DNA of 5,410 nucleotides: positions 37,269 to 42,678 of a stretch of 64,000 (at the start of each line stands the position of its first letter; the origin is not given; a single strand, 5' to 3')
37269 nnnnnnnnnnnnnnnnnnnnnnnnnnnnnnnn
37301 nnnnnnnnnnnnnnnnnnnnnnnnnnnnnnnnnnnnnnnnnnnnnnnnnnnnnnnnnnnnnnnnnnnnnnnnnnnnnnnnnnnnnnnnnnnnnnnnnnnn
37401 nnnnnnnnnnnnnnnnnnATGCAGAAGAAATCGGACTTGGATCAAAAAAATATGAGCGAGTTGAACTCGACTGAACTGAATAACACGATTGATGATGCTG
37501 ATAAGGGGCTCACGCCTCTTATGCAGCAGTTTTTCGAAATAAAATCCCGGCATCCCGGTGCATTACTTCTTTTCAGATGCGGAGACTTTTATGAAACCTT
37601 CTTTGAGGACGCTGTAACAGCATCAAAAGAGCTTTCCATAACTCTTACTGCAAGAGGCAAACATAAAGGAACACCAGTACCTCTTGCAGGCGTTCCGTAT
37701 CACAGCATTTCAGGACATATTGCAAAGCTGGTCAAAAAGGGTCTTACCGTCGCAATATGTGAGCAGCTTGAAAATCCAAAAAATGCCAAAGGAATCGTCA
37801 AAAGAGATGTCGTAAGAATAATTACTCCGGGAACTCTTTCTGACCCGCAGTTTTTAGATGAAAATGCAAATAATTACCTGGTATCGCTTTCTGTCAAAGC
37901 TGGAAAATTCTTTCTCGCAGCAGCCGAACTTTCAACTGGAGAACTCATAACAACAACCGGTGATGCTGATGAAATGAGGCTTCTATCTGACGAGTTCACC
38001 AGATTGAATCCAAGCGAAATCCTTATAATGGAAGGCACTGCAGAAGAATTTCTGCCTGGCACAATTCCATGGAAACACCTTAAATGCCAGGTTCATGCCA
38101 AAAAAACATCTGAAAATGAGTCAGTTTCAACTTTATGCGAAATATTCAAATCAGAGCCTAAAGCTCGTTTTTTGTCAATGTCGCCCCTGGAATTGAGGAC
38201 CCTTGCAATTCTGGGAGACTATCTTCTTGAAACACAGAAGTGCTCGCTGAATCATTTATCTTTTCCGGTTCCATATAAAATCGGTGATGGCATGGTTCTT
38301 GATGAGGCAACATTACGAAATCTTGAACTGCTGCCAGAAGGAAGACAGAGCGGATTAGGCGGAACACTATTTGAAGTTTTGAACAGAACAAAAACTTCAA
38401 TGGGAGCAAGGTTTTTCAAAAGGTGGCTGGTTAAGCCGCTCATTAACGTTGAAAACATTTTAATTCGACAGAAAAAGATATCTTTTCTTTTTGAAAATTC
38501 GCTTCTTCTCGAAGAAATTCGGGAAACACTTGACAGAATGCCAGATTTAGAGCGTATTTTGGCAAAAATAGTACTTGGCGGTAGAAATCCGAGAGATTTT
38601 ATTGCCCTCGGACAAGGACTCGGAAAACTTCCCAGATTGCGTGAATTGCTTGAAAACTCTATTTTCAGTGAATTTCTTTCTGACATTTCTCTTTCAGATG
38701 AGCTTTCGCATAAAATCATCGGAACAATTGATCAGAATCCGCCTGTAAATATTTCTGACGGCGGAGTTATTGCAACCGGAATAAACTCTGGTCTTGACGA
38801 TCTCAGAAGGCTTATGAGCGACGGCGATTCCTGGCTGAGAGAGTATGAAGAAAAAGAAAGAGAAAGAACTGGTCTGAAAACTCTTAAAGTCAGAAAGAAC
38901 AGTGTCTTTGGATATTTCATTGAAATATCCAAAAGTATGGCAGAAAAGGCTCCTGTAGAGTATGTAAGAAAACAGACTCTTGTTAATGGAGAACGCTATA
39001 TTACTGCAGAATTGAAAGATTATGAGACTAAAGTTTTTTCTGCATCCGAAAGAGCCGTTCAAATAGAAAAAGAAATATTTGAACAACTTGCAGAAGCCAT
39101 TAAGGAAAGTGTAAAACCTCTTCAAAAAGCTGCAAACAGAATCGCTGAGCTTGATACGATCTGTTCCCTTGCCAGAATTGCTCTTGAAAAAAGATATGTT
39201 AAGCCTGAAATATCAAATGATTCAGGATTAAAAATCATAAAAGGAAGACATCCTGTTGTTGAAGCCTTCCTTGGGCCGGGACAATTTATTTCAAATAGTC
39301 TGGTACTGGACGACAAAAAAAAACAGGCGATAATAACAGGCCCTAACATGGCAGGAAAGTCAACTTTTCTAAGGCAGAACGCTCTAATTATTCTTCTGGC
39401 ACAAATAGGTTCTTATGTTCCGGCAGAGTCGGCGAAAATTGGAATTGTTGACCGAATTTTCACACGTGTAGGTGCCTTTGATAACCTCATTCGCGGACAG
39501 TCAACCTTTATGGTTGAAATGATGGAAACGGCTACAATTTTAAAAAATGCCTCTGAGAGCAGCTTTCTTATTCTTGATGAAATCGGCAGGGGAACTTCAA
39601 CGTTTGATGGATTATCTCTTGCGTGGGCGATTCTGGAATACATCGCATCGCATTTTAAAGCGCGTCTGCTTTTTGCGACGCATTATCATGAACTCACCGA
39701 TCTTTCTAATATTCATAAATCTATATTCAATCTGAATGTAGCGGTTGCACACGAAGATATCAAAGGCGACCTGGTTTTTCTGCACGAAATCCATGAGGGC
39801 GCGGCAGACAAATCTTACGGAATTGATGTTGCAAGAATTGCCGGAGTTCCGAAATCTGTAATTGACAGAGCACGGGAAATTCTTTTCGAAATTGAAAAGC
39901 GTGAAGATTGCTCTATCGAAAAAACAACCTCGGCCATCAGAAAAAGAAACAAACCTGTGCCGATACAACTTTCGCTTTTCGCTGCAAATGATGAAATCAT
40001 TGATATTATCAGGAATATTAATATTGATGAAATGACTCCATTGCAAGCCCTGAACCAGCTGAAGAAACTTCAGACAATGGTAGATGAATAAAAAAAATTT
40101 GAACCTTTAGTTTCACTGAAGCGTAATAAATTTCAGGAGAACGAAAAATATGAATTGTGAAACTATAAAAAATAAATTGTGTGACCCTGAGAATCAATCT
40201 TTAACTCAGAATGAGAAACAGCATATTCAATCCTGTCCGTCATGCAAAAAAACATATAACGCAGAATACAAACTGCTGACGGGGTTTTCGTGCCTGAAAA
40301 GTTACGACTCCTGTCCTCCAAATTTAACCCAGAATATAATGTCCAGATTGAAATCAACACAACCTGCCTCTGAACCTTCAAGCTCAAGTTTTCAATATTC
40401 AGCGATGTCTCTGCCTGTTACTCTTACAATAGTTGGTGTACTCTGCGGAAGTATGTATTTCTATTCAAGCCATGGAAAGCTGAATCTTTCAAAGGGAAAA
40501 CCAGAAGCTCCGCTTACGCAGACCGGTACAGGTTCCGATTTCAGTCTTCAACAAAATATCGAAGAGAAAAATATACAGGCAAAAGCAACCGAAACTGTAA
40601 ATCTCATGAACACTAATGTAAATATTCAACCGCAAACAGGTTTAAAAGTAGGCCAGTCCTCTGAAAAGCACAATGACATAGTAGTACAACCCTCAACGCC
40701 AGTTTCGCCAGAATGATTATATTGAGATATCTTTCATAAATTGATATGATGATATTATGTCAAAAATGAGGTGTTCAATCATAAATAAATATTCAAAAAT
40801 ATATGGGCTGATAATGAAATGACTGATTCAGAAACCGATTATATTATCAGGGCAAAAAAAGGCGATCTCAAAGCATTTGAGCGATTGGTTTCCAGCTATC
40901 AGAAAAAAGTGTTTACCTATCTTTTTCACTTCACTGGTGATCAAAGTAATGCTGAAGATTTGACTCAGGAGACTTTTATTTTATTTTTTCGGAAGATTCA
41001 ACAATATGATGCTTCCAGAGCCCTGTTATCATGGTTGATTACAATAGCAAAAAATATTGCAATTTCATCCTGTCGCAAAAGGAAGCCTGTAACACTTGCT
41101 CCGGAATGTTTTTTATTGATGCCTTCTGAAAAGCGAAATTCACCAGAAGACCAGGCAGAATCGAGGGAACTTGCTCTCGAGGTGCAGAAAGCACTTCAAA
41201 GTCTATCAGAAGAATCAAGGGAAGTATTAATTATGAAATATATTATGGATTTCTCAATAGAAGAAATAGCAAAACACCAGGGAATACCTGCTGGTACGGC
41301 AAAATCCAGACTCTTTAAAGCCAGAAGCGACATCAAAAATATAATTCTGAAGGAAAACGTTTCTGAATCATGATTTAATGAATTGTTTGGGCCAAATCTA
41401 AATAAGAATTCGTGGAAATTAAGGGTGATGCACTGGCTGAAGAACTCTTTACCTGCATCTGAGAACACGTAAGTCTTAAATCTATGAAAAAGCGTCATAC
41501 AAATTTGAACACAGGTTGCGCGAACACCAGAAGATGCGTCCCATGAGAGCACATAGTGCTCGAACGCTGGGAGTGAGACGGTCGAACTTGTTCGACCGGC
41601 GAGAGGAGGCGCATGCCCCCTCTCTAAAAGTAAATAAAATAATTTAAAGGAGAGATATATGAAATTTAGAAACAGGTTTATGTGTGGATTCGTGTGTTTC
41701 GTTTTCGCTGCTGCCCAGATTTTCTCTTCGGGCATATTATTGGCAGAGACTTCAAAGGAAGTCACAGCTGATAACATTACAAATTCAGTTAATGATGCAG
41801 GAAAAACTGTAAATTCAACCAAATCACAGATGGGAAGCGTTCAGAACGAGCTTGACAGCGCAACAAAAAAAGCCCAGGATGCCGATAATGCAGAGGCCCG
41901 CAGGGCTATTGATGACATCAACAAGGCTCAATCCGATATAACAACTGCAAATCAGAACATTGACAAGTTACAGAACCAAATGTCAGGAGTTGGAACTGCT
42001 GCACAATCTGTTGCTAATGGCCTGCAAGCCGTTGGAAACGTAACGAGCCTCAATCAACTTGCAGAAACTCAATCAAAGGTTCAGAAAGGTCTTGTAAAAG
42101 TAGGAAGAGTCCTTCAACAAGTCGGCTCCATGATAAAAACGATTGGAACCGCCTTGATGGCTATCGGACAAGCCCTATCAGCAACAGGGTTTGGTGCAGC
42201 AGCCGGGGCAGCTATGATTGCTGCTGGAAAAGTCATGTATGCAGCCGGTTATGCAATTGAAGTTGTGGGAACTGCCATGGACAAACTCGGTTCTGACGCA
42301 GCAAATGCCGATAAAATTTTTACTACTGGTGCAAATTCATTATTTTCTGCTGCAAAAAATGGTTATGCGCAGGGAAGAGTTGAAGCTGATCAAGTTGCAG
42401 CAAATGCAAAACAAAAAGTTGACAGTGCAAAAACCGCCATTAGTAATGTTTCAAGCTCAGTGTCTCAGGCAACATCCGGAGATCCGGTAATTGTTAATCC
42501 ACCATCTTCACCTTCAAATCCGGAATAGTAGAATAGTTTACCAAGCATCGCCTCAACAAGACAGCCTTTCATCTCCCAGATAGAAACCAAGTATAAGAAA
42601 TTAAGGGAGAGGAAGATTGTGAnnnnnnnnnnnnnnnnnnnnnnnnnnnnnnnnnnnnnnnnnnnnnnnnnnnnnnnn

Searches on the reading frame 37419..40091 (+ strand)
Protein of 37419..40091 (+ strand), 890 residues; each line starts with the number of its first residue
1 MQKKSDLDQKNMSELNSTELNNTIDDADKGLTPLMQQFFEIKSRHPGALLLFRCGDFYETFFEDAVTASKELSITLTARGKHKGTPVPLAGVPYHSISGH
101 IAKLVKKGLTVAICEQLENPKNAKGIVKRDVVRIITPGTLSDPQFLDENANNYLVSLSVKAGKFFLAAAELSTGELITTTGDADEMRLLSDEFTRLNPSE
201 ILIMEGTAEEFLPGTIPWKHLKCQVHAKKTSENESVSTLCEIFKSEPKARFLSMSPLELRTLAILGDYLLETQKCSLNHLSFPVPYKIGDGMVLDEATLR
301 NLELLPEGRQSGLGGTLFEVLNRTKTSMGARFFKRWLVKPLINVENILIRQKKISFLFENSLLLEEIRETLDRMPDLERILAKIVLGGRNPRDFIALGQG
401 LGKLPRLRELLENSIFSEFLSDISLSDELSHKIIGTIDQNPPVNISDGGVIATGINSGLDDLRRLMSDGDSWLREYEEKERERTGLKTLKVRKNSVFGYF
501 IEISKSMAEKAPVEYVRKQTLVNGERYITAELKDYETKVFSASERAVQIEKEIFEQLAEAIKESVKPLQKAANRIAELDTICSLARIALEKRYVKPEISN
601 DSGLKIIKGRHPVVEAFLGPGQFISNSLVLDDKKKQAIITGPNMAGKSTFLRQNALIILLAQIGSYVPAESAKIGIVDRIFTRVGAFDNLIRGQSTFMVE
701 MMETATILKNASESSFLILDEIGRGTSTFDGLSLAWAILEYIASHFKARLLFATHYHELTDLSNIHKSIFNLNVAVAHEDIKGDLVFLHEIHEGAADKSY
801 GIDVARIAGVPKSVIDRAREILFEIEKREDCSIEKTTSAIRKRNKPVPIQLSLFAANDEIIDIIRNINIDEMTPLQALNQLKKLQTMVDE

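Call 27: search_protein_families(library=pfam, proteins=[window:37419-40091:+], max_evalue=0.001)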
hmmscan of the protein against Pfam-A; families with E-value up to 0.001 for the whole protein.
window:37419-40091:+ (890 aa): 6 families
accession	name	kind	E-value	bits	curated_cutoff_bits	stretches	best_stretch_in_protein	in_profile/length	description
PF00488.27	MutS_V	-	2.5e-83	279.1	30.2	1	638-825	2-187/188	MutS domain V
PF05192.23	MutS_III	-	2.5e-48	165.5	34.1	1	297-585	1-194/194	MutS domain III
PF01624.25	MutS_I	-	2.1e-43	147.5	20.6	1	32-142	1-111/113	MutS domain I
PF05190.23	MutS_IV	-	3.6e-28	98.1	22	1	454-544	1-91/92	MutS family domain IV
PF05188.22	MutS_II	-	1.1e-07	32.8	25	1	152-280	1-132/133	MutS domain II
PF13514.12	AAA_27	-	0.00068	19.7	22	0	621-652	12-44/206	AAA domain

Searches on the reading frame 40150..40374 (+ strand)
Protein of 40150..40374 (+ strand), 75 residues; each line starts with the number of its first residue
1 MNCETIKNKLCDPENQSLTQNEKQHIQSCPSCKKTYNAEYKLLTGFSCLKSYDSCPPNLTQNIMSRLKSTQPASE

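Call 74: search_protein_families(library=pfam, proteins=[window:40150-40374:+], max_evalue=10)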
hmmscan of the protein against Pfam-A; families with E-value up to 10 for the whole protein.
seq(75 aa): 3 families
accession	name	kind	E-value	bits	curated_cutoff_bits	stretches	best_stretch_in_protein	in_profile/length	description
PF05191.20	ADK_lid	-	0.018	15.3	26.6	1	28-40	3-14/36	Adenylate kinase, active site lid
PF23475.1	zf-Tbcl_FmdE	-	0.054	13.4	23.2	1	21-39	2-20/35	FmdE treble clef zinc finger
PF24273.1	TRASH_HVO_1752_C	-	0.056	14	27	1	13-43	13-43/47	HVO_1752, C-terminal TRASH domain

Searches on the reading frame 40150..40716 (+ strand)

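Call 27: search_protein_families(library=pfam, proteins=[window:40150-40716:+], max_evalue=0.001)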
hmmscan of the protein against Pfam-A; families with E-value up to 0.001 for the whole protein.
window:40150-40716:+ (188 aa): 0 families

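Call 54: search_protein_families(library=pfam, proteins=[window:40150-40716:+], max_evalue=5)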
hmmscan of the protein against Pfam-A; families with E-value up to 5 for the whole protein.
window:40150-40716:+ (188 aa): 2 families
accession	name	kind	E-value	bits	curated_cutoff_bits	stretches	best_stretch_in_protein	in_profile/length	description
PF05191.20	ADK_lid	-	0.12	12.8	26.6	1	28-40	3-14/36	Adenylate kinase, active site lid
PF24273.1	TRASH_HVO_1752_C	-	0.2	12.3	27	1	14-43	14-43/47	HVO_1752, C-terminal TRASH domain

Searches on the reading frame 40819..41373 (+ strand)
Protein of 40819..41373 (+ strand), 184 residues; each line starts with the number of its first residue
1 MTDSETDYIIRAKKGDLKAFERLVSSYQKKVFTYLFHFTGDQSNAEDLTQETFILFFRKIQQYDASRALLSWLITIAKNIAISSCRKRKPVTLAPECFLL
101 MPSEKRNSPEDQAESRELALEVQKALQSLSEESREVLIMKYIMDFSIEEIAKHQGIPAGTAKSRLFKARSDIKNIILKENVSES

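Call 27: search_protein_families(library=pfam, proteins=[window:40819-41373:+], max_evalue=0.001)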
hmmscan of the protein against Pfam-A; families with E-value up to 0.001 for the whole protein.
window:40819-41373:+ (184 aa): 4 families
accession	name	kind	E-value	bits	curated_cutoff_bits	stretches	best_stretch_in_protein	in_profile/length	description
PF04542.20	Sigma70_r2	-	5.8e-17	61.7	24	1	23-89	1-69/71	Sigma-70 region 2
PF08281.18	Sigma70_r4_2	-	8.4e-15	54.6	25.7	1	120-170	2-52/54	Sigma-70, region 4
PF04545.22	Sigma70_r4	-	9.4e-10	38.3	24.1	1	125-173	1-49/50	Sigma-70, region 4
PF07638.17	Sigma70_ECF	-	0.00021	21.7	21.1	1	7-171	6-178/185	ECF sigma factor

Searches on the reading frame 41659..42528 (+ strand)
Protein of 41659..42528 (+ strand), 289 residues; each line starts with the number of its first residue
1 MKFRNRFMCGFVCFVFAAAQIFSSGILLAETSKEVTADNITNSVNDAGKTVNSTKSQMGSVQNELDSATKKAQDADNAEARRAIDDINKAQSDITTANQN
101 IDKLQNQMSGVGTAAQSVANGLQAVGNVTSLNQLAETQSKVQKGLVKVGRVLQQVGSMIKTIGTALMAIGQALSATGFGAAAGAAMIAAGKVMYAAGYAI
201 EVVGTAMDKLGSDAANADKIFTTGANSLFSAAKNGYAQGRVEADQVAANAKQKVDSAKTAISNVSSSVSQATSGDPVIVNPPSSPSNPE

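Call 27: search_protein_families(library=pfam, proteins=[window:41659-42528:+], max_evalue=0.001)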
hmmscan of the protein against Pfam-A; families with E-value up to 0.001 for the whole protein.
window:41659-42528:+ (289 aa): 1 family
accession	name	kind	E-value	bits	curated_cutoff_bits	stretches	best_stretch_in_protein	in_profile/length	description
PF22116.1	DUF6944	-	0.0001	22.1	32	0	154-210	4-59/167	Family of unknown function (DUF6944)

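Call 54: search_protein_families(library=pfam, proteins=[window:41659-42528:+], max_evalue=5)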
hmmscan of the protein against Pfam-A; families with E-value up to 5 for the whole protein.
window:41659-42528:+ (289 aa): 33 families (the best 25 are shown)
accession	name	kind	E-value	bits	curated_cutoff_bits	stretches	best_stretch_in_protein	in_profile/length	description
PF22116.1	DUF6944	-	0.0001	22.1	32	2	154-210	4-59/167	Family of unknown function (DUF6944)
PF05478.16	Prominin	-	0.0015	17.2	34.3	1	4-154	137-285/799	Prominin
PF23067.1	MG280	-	0.0077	16.2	27.4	1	15-141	52-170/259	Uncharacterised protein MG280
PF08702.15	Fib_alpha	-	0.015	15.9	29.9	1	36-109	36-112/143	Fibrinogen alpha/beta chain family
PF11053.13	DNA_Packaging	-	0.025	14.9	25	1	39-126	38-125/157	Terminase DNA packaging enzyme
PF16746.10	BAR_3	-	0.026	14.6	31.7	1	86-159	16-90/235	BAR domain of APPL family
PF19745.5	FUT8_N_cat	-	0.04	13.1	27.6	1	12-155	16-158/499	Alpha-(1,6)-fucosyltransferase N- and catalytic domains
PF24627.1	PUMA_CC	-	0.051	14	30.1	1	52-109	4-60/74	PUMA coiled-coil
PF07889.17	DUF1664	-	0.054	14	34.6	2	36-113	35-115/124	Protein of unknown function (DUF1664)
PF09969.14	DUF2203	-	0.092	13.9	24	2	44-122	5-83/122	Uncharacterized conserved protein (DUF2203)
PF23735.1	KIF9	-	0.11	13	31.9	0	43-74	33-64/140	Kinesin-like protein KIF9 domain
PF13166.12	AAA_13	-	0.11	11.5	36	1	37-133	385-479/713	AAA domain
PF23991.1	DUF7310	-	0.15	13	40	1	73-138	13-73/83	Coiled-coil region of unknown function (DUF7310)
PF11727.13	ISG65-75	-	0.19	11.4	25.1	2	196-265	73-141/281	Invariant surface glycoprotein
PF18901.5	DUF5657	-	0.21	12.2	25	1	151-188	20-57/61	Family of unknown function (DUF5657)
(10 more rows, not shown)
